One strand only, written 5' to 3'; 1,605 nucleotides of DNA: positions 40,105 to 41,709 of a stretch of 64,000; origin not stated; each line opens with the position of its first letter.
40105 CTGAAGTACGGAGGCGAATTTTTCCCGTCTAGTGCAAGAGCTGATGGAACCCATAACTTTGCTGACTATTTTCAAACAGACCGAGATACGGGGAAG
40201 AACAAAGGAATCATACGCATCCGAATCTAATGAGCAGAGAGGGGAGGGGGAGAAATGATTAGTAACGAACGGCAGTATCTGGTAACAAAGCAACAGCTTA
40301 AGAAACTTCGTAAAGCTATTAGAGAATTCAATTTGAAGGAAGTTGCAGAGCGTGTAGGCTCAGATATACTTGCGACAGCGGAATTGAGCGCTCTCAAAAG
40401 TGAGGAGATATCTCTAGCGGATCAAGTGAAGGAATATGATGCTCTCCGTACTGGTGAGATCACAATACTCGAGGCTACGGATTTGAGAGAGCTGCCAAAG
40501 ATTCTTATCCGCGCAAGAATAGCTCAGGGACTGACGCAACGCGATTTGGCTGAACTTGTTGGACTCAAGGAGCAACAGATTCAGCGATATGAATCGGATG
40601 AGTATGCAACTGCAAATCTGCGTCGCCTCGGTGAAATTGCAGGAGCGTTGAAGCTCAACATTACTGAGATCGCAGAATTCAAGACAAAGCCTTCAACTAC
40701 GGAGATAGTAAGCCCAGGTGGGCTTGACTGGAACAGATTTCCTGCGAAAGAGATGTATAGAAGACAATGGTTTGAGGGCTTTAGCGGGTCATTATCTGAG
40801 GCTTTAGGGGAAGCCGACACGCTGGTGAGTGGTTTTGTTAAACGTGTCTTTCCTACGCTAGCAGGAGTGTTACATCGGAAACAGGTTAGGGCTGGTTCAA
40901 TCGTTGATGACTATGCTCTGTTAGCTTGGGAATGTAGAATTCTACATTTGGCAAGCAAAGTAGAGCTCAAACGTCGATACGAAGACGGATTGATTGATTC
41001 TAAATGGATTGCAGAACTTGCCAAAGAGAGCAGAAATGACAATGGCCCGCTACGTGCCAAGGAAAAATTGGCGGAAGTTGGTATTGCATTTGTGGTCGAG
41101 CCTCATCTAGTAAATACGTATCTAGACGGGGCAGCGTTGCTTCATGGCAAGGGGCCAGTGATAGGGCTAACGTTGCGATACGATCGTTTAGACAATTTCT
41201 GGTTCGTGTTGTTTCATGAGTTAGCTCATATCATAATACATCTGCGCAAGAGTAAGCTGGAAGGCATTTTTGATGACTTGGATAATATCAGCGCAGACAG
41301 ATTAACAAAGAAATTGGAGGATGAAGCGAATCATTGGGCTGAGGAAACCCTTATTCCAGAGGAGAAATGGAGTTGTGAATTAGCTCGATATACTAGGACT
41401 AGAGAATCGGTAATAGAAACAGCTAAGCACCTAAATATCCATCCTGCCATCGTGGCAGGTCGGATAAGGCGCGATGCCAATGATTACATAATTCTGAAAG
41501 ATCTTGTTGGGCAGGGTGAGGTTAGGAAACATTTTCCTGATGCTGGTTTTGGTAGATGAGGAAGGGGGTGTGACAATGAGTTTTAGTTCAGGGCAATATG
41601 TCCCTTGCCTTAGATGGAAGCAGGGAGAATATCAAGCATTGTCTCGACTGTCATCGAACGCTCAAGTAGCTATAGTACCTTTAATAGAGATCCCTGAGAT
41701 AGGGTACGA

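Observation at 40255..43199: Candidate uncharacterised conflict/defence module: XRE-HTH/ImmA-IrrE peptidase, Beta-protein (sce7725-like) and sce7726-like PD-(D/E)xK nuclease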

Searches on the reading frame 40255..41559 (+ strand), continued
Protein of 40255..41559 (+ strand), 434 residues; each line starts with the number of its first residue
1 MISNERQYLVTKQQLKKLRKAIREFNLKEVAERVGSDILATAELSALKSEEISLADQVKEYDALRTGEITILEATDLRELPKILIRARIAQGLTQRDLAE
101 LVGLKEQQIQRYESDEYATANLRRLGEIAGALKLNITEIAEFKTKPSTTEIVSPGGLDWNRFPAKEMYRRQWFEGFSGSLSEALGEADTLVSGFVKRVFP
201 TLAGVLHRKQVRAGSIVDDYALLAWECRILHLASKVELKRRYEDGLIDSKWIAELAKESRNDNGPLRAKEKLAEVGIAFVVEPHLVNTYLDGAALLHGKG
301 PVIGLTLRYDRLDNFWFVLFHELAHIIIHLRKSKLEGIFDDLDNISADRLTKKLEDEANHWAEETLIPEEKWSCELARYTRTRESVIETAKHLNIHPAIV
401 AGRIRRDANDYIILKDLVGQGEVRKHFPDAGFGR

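Call 98: find_encoding_contigs(protein=P0356, flank=4000, max_places=2)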
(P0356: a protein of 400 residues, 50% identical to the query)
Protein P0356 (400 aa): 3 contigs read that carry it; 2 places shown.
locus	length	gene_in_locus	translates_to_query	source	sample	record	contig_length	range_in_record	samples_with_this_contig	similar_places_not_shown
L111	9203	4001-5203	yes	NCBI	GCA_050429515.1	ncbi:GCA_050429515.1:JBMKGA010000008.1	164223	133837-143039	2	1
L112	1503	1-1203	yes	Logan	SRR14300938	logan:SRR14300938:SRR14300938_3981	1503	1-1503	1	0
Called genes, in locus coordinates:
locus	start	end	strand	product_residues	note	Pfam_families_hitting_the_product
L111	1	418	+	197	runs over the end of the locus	PF11726:YagK_YfjJ_C, PF23343:REP_ORF2-G2P (weak)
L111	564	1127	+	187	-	-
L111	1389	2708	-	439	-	PF12796:Ank_2 (faint), PF13637:Ank_4 (weak)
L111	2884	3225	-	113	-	PF04320:YggL_50S_bp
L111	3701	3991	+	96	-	PF09907:HigB_toxin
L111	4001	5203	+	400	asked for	PF06114:Peptidase_M78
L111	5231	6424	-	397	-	PF01420:Methylase_S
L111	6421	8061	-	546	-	PF12161:HsdM_N, PF02384:N6_Mtase, PF07669:Eco57I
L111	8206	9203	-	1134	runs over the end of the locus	PF13643:DUF4145 (faint), PF04313:HSDR_N (weak), PF00270:DEAD, PF04851:ResIII, PF18766:SWI2_SNF2, PF08463:EcoEI_R_C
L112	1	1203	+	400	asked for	PF06114:Peptidase_M78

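Call 99: find_encoding_contigs(protein=P0308, flank=4000, max_places=1)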
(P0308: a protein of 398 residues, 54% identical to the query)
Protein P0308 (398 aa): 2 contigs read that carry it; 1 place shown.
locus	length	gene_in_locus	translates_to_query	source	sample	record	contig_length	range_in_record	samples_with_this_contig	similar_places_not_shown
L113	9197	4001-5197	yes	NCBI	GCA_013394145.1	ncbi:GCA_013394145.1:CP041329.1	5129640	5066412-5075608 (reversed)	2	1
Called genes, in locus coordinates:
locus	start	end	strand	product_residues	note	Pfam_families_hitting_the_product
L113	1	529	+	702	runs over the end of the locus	PF03235:GmrSD_N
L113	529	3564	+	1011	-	PF04313:HSDR_N, PF00270:DEAD, PF04851:ResIII, PF18766:SWI2_SNF2, PF22679:T1R_D3-like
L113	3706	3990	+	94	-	PF09907:HigB_toxin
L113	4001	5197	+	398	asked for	PF06114:Peptidase_M78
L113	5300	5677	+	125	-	-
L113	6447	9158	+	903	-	PF01839:FG-GAP (faint), PF13517:FG-GAP_3 (faint), PF17892:Cadherin_5 (faint), PF17803:Cadherin_4 (weak), PF17963:Big_9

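Call 104: search_protein_families(library=pfam, proteins=[L007:3526-4014:+], max_evalue=10)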
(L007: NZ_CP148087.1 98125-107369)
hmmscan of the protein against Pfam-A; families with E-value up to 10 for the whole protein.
L007:3526-4014:+ (162 aa): 1 family
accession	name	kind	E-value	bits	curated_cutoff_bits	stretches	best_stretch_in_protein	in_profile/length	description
PF22014.2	DUF6932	-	1e-28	101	27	1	15-145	8-141/142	Family of unknown function (DUF6932)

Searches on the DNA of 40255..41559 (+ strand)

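Call 100: search_dna_similar(query=L111:3701-5203:+, collection=ecoli_genomes, mode=distant, max_rows=15)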
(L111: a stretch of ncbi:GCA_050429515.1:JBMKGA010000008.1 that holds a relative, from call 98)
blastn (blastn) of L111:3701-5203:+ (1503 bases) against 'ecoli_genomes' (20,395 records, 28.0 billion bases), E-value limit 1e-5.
No match.
